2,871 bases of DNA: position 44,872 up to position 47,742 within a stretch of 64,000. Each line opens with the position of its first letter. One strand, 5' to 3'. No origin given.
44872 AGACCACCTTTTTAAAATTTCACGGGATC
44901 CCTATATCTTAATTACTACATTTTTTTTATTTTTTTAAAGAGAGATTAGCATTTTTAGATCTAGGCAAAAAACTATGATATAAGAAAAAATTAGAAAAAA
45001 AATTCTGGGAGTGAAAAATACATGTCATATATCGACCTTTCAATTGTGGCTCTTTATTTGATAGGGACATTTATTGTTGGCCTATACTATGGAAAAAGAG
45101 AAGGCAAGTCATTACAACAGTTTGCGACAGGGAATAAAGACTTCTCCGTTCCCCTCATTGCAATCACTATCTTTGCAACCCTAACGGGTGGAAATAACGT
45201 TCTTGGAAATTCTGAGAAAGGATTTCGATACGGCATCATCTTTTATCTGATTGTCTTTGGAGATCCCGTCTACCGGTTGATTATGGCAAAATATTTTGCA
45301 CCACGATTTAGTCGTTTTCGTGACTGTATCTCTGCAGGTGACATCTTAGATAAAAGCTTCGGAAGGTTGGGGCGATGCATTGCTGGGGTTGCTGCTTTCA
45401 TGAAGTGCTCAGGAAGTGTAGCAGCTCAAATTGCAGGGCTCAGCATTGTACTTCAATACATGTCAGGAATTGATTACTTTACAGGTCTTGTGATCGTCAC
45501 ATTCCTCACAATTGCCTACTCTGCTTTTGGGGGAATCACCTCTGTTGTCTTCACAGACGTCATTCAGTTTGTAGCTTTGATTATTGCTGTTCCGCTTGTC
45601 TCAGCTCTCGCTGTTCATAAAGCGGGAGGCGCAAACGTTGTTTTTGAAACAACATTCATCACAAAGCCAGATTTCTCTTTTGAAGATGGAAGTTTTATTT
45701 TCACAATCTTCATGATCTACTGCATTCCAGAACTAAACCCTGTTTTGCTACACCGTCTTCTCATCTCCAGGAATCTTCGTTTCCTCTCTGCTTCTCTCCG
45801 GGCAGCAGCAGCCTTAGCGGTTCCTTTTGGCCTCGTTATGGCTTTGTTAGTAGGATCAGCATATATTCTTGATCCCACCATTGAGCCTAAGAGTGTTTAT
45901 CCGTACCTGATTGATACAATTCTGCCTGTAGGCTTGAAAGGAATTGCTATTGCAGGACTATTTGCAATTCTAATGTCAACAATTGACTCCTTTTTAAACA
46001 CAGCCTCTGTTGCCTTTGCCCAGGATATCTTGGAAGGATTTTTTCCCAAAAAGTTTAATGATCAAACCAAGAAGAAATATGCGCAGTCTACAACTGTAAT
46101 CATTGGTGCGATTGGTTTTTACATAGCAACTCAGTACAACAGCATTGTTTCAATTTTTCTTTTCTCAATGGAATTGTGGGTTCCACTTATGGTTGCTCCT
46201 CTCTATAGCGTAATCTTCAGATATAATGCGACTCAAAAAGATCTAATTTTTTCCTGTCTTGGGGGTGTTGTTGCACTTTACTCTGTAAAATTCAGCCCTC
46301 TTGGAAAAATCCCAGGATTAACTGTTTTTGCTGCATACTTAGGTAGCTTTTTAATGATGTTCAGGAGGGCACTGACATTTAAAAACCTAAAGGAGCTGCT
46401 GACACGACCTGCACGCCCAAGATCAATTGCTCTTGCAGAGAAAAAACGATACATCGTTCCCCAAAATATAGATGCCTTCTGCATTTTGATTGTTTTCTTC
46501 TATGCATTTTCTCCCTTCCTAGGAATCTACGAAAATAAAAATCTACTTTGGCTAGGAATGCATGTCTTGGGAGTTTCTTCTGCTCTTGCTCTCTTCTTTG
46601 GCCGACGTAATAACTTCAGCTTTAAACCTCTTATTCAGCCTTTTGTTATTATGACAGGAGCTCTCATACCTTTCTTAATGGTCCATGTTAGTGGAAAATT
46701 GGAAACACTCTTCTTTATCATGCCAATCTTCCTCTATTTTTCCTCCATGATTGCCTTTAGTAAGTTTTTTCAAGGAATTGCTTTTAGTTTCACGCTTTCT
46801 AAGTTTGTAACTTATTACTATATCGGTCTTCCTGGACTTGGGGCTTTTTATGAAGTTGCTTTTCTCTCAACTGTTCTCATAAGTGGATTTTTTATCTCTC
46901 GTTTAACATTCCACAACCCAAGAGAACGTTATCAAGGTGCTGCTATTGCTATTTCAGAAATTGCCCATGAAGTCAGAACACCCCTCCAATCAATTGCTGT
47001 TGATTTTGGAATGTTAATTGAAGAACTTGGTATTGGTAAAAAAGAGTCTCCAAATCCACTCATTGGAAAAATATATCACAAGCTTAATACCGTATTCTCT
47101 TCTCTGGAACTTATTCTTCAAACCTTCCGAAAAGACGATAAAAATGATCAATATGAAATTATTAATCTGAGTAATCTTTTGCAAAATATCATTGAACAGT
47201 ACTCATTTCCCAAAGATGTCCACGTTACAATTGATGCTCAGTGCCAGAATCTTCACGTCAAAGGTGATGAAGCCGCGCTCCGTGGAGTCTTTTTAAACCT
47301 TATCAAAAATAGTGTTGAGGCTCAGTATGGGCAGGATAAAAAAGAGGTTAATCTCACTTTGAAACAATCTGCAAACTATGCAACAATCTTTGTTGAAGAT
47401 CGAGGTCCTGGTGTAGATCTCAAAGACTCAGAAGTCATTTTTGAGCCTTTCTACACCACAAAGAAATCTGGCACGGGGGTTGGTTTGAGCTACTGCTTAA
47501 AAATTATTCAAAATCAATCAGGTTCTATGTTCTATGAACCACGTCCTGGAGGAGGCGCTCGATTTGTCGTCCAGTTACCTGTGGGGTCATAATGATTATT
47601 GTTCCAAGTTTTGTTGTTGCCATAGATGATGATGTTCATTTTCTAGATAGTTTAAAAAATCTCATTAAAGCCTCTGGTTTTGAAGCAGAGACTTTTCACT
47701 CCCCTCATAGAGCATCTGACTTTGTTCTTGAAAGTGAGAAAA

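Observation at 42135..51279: AT-rich signalling island with duplicated module: SSF-transporter/histidine-kinase fusion + atypical REC protein + XRE-like HTH protein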

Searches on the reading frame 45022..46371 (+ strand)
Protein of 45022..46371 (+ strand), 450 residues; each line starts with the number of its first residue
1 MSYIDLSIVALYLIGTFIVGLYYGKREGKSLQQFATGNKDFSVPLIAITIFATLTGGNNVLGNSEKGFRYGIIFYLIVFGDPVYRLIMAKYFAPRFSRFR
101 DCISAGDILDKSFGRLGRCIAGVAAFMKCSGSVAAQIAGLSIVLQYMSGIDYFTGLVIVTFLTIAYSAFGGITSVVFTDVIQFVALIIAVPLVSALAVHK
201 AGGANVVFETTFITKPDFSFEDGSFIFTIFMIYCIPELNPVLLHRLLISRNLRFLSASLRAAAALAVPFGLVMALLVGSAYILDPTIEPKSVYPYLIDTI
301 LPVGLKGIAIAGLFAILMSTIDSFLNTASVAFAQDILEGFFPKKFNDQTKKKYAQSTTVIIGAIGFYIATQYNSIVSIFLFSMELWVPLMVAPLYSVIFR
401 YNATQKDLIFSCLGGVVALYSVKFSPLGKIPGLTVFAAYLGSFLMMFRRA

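Call 72: find_related_loci(query=A5, collection=metagenome_contigs, flank=8000)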
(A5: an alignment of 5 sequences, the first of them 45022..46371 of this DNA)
Query A5 (450 aa) in metagenome_contigs; peptide patterns used: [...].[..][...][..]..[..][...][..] (x = any residue, [..] = any of these).
374 stretches matched a pattern; 250 encode a relative of the query (tblastn E <= 1e-3); the best 80 are kept; 80 distinct loci.
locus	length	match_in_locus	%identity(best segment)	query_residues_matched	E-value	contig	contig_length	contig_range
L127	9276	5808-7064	33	4-421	2e-79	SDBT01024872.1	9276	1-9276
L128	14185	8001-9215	33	4-407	7e-74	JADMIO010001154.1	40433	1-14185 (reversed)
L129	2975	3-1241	31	7-416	2e-66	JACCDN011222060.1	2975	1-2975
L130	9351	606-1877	31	4-423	2e-65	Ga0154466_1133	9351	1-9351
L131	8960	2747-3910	31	4-393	2e-60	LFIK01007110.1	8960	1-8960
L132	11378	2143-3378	34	1-406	9e-61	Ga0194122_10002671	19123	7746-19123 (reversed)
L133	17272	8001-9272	30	4-423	4e-70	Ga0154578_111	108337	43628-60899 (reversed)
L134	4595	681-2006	30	2-435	6e-59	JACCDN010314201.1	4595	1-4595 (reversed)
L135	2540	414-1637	31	4-406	2e-55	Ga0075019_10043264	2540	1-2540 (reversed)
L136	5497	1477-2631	34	1-382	5e-52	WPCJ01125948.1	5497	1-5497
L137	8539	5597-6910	31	4-433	1e-50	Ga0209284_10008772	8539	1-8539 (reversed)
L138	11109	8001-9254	28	4-418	2e-50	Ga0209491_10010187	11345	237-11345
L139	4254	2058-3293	31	1-406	3e-49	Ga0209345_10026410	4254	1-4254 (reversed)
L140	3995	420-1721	29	2-433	2e-47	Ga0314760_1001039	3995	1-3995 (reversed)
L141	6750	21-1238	28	4-407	2e-46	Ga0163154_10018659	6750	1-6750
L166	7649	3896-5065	27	25-418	2e-39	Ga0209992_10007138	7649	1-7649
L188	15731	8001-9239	37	4-416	5e-85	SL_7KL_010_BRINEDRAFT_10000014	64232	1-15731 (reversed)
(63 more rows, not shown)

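Call 77: search_protein_families(library=pfam, proteins=[L166:3806-6400:+, L166:6403-6864:-, L188:14539-15177:-, L188:15278-15550:+, L188:6729-7382:-, L127:4211-4537:+, L127:8614-9138:-, L133:10768-11202:+, L133:11232-11558:+], max_evalue=0.01)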
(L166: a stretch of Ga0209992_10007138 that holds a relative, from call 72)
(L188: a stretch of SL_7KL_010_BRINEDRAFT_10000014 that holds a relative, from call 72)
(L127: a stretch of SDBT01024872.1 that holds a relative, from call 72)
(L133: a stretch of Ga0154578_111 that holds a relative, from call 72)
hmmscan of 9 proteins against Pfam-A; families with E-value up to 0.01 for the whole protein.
L166:3806-6400:+ (865 aa): 1 family
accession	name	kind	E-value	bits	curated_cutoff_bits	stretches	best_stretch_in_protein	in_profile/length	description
PF00474.23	SSF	-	3.4e-17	62.9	22.8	1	41-407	2-396/406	Sodium:solute symporter family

L166:6403-6864:- (154 aa): 3 families
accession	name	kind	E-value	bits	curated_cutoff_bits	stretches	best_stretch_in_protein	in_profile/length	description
PF01381.28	HTH_3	-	6.5e-07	29.7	23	1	26-72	10-55/55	Helix-turn-helix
PF13443.12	HTH_26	-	8.5e-05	23.2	22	1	25-75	10-60/63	Cro/C1-type HTH DNA-binding domain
PF12844.13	HTH_19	-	0.0021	18.3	30.2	1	19-73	6-59/64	Helix-turn-helix domain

L188:14539-15177:- (213 aa): 1 family
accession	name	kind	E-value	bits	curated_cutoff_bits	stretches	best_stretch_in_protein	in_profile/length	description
PF12844.13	HTH_19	-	3.8e-06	27.2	30.2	1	18-84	1-62/64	Helix-turn-helix domain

L188:15278-15550:+ (91 aa): 0 families

L188:6729-7382:- (218 aa): 4 families
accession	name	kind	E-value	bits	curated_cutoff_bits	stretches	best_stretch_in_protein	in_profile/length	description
PF00583.31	Acetyltransf_1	-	1.1e-05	26.1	20.7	0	98-156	34-89/116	Acetyltransferase (GNAT) family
PF13508.13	Acetyltransf_7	-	0.0018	19.1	27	1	130-202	32-83/84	Acetyltransferase (GNAT) domain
PF13302.13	Acetyltransf_3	-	0.0026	18.9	25.4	1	97-201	56-137/138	Acetyltransferase (GNAT) domain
PF08445.16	FR47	-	0.0054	17.1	22.1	0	182-204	58-80/86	FR47-like protein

L127:4211-4537:+ (109 aa): 0 families

L127:8614-9138:- (175 aa): 12 families
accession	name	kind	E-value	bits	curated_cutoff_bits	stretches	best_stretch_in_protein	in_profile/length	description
PF13238.12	AAA_18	-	0.00019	22.3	29.4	1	3-22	1-20/128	AAA domain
PF13521.12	AAA_28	-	0.00039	21.1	27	1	2-28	1-27/164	AAA domain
PF13671.12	AAA_33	-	0.00069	20.4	27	1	3-33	2-32/143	AAA domain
PF01202.28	SKI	-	0.00073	20.1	22.1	0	10-34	2-26/159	Shikimate kinase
PF00004.35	AAA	-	0.0018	19.2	21.2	1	4-60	2-57/131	ATPase family associated with various cellular activities (AAA)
PF13191.12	AAA_16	-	0.0021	19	32.6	1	3-56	27-86/167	AAA ATPase domain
PF00005.33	ABC_tran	-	0.0022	19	25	1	3-24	14-35/137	ABC transporter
PF20720.3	nSTAND3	-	0.003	17.7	27.2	1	3-27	20-44/155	Novel STAND NTPase 3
PF05729.18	NACHT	-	0.0032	17.7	26.7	1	3-30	3-30/167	NACHT domain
PF13401.12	AAA_22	-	0.0034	18.1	27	1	3-25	8-30/130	AAA domain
PF13207.12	AAA_17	-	0.0087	16.8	27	0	7-30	2-25/136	AAA domain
PF13555.12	AAA_29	-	0.0095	16.1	27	0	3-16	25-38/61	P-loop containing region of AAA domain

L133:10768-11202:+ (145 aa): 2 families
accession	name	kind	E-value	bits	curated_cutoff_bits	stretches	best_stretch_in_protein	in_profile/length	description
PF07977.19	FabA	-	1.7e-22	79.9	23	1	9-135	1-137/138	FabA-like domain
PF22818.2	ApeI-like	-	0.0094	16.6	28.5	0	37-70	24-57/119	ApeI dehydratase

L133:11232-11558:+ (109 aa): 0 families

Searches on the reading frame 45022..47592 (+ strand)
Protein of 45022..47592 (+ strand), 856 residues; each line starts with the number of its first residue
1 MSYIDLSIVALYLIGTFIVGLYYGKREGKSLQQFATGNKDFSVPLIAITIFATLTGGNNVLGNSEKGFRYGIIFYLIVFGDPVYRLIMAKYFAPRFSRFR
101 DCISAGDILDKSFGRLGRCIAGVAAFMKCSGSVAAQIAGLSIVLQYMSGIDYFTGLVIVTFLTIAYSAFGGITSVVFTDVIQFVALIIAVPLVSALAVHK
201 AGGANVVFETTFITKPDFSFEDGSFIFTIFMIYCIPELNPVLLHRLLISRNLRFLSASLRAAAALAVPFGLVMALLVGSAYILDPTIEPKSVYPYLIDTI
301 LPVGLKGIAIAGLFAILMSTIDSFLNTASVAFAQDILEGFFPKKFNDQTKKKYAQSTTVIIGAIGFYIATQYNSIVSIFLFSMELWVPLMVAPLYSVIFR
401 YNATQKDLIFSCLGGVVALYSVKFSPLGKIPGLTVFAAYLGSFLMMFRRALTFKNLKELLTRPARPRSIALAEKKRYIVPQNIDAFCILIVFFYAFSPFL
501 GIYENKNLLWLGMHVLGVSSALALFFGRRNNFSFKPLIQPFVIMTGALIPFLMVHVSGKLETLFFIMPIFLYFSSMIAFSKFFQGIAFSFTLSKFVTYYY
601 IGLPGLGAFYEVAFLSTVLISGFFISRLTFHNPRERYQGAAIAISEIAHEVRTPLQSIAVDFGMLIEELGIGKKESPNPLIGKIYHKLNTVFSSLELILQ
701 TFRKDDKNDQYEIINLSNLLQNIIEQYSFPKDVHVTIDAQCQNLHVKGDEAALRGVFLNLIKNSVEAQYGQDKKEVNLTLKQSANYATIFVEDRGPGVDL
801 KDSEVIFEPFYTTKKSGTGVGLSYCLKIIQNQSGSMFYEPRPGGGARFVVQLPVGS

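Call 4: search_protein_families(library=pfam, proteins=[window:45022-47592:+], max_evalue=0.1)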
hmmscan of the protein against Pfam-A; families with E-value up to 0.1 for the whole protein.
window:45022-47592:+ (856 aa): 4 families
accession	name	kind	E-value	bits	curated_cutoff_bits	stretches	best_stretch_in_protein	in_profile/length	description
PF00474.23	SSF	-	4e-29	102.2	22.8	1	36-379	3-367/406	Sodium:solute symporter family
PF02518.31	HATPase_c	-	8.9e-22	78.1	26.4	1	748-854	1-109/111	Histidine kinase-, DNA gyrase B-, and HSP90-like ATPase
PF14501.12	HATPase_c_5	-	0.00034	20.9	22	1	753-838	6-88/102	GHKL domain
PF00512.31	HisKA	-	0.041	14.4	26.9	0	644-689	6-48/66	His Kinase A (phospho-acceptor) domain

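Call 5: search_protein_families(library=ncbifam, proteins=[window:45022-47592:+], max_evalue=0.1)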
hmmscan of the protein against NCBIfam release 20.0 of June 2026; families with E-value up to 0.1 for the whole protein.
window:45022-47592:+ (856 aa): 80 families (the best 25 are shown)
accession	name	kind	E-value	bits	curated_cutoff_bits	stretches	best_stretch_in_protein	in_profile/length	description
TIGR00813.1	sss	superfamily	2.8e-35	122.2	184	1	34-388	1-384/411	sodium/solute symporter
NF008468.0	PRK11360.1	equivalog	1.2e-29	103.2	646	1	645-854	401-608/616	two-component system sensor histidine kinase AtoS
NF010411.0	PRK13837.1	equivalog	1.8e-23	82.5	647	1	696-855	504-676/828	two-component system VirA-like sensor kinase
NF041735.1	hist_kin_RppB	equivalog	5.6e-23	81.4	400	1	615-853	191-438/438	two-component system sensor histidine kinase RppB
TIGR02916.1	PEP_his_kin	equivalog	1.3e-21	76.8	300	1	689-853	518-679/679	XrtA/PEP-CTERM system histidine kinase PrsK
NF046044.1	PnpS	equivalog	1.7e-21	76.7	400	1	644-853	174-390/390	two-component system histidine kinase PnpS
NF007007.0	PRK09470.1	equivalog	2.6e-21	76.1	486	1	644-854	249-459/463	envelope stress sensor histidine kinase CpxA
TIGR02966.1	phoR_proteo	equivalog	3.9e-21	75.4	334.2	1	644-851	118-332/333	phosphate regulon sensor histidine kinase PhoR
NF007688.0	PRK10364.1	equivalog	1.3e-20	73.6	479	1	646-854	246-451/460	two-component system sensor histidine kinase ZraS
NF006800.0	PRK09303.1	equivalog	8.8e-20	71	342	1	644-854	155-377/383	histidine kinase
NF033092.0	HK_WalK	equivalog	2e-19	69.6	725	1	644-854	376-594/594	cell wall metabolism sensor histidine kinase WalK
NF007004.0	PRK09467.1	equivalog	4.3e-19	68.7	415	1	642-854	234-436/440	two-component system sensor histidine kinase EnvZ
TIGR02119.1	panF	equivalog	9.7e-19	67.7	328.05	1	10-418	8-433/471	sodium/pantothenate symporter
NF049962.1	HisKinFlgSCampy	equivalog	1e-18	67.4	600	1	640-842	132-329/338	fla regulon two-component system sensor histidine kinase FlgS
NF047466.1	hybrid_RR_LvrB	exception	1.5e-18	67.1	500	1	645-854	157-376/377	hybrid histidine kinase/response regulator LvrB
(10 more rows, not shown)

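Call 14: find_homologous_proteins(query=window:45022-47592:+, max_evalue=1e-10)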
Query window:45022-47592:+ (856 aa): 58 proteins with E <= 1e-10 among 8000 candidates.
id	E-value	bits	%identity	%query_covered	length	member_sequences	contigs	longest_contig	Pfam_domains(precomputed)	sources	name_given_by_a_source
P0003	0.0e+0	1883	100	100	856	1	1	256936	PF02518.32,PF00474.24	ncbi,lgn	-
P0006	4.2e-51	192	31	48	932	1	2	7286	PF02518.32,PF00474.24,PF00512.32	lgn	-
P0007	4.1e-50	189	30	52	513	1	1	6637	PF00474.24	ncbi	-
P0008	1.1e-43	168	31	47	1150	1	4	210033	PF13328.13,PF01966.29,PF00474.24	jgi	jgi:Na+/proline symporter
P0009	1.3e-19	88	26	43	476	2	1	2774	PF00474.24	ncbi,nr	ncbi:MAG: sodium/solute symporter, partial [Planctomycetota bacterium]|nr:sodium/solute symporter [P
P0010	4.5e-19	86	26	43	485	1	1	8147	PF00474.24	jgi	-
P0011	3.5e-18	83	26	48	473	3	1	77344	PF00474.24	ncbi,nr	ncbi:MAG TPA: sodium:solute symporter family protein [Longimicrobiales bacterium]|nr:sodium:solute s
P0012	3.9e-17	80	23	45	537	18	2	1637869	PF00474.24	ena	-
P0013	6.2e-17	79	24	43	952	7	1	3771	PF24996.1,PF00474.24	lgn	-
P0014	1.1e-16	78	28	40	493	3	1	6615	PF00474.24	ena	-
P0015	1.4e-16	78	26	41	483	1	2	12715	PF00474.24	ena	-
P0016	3.1e-16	77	25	41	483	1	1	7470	PF00474.24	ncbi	-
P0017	4.0e-16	76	25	41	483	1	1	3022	PF00474.24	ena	-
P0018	5.8e-16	76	23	42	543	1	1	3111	PF00474.24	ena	-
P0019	6.9e-16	76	26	43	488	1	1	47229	PF00474.24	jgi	jgi:SSS family transporter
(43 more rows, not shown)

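Call 15: find_encoding_contigs(protein=P0006, flank=10000, max_places=4)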
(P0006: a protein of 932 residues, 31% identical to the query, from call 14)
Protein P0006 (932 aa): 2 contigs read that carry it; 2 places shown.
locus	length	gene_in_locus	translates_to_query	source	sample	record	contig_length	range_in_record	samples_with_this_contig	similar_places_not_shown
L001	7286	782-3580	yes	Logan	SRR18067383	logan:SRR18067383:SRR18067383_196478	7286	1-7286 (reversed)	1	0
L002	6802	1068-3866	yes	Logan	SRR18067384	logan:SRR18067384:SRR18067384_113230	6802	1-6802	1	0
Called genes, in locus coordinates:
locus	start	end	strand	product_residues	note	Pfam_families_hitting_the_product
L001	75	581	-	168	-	PF00571:CBS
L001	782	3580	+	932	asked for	PF00474:SSF, PF00512:HisKA, PF02518:HATPase_c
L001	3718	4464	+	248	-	PF02578:Cu-oxidase_4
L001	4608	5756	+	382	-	PF01963:TraB_PrgY_gumN (weak)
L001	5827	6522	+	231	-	PF01578:Cytochrom_C_asm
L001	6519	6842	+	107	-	PF12797:Fer4_2 (faint), PF12837:Fer4_6 (faint), PF13237:Fer4_10 (weak), PF14697:Fer4_21 (faint), PF12800:Fer4_4 (faint), PF25160:LdpA_Fe-S-bd (faint), PF00037:Fer4 (weak), PF11953:DUF3470, +2 more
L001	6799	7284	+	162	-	?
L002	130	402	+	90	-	-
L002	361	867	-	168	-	PF00571:CBS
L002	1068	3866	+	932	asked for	PF00474:SSF, PF00512:HisKA, PF02518:HATPase_c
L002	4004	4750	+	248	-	PF02578:Cu-oxidase_4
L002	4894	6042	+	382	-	PF01963:TraB_PrgY_gumN (weak)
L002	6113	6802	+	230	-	?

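Call 52: find_encoding_contigs(protein=P0008, flank=6000, max_places=3)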
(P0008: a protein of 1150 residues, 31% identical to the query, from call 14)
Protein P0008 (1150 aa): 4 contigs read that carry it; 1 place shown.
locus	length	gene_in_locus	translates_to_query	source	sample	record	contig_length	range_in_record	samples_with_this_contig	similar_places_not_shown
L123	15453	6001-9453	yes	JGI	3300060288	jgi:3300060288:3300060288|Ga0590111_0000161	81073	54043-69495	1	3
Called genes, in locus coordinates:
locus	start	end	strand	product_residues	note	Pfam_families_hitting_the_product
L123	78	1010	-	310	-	-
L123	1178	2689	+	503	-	PF00772:DnaB, PF13481:AAA_25, PF03796:DnaB_C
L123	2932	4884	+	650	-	PF02518:HATPase_c, PF00204:DNA_gyraseB, PF01751:Toprim, PF00986:DNA_gyraseB_C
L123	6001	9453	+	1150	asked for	PF00474:SSF, PF01966:HD (weak), PF13328:HD_4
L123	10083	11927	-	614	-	PF12796:Ank_2, PF13857:Ank_5 (faint), PF00023:Ank (faint), PF13606:Ank_3 (faint), PF13637:Ank_4 (faint)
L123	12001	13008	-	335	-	PF00044:Gp_dh_N, PF02800:Gp_dh_C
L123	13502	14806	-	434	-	-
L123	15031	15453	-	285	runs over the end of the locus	PF12796:Ank_2, PF13606:Ank_3 (faint), PF13637:Ank_4 (weak), PF13857:Ank_5, PF00023:Ank, PF12796:Ank_2, PF13637:Ank_4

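Call 53: find_encoding_contigs(protein=P0007, flank=6000, max_places=3)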
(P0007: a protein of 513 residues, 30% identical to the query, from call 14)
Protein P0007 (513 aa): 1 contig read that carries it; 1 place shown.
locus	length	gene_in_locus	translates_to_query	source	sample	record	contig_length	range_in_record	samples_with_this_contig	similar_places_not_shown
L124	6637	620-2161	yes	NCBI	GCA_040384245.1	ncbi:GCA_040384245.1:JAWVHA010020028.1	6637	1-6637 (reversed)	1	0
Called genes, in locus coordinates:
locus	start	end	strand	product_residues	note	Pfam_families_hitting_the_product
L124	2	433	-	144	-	?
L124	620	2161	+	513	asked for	PF00474:SSF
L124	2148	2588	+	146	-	PF02518:HATPase_c, PF13589:HATPase_c_3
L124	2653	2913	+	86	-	-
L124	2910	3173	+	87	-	PF05016:ParE_toxin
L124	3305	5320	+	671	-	PF00111:Fer2 (weak), PF13510:Fer2_4, PF10588:NADH-G_4Fe-4S_3, PF22117:Fer4_Nqo3, PF22151:Fer4_NDSU1, PF00384:Molybdopterin, PF09326:NADH_dhqG_C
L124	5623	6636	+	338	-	?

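Call 103: search_protein_families(library=padloc, proteins=[window:45022-47592:+], max_evalue=0.001)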
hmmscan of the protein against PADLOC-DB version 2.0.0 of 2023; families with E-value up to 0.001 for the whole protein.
window:45022-47592:+ (856 aa): 0 families
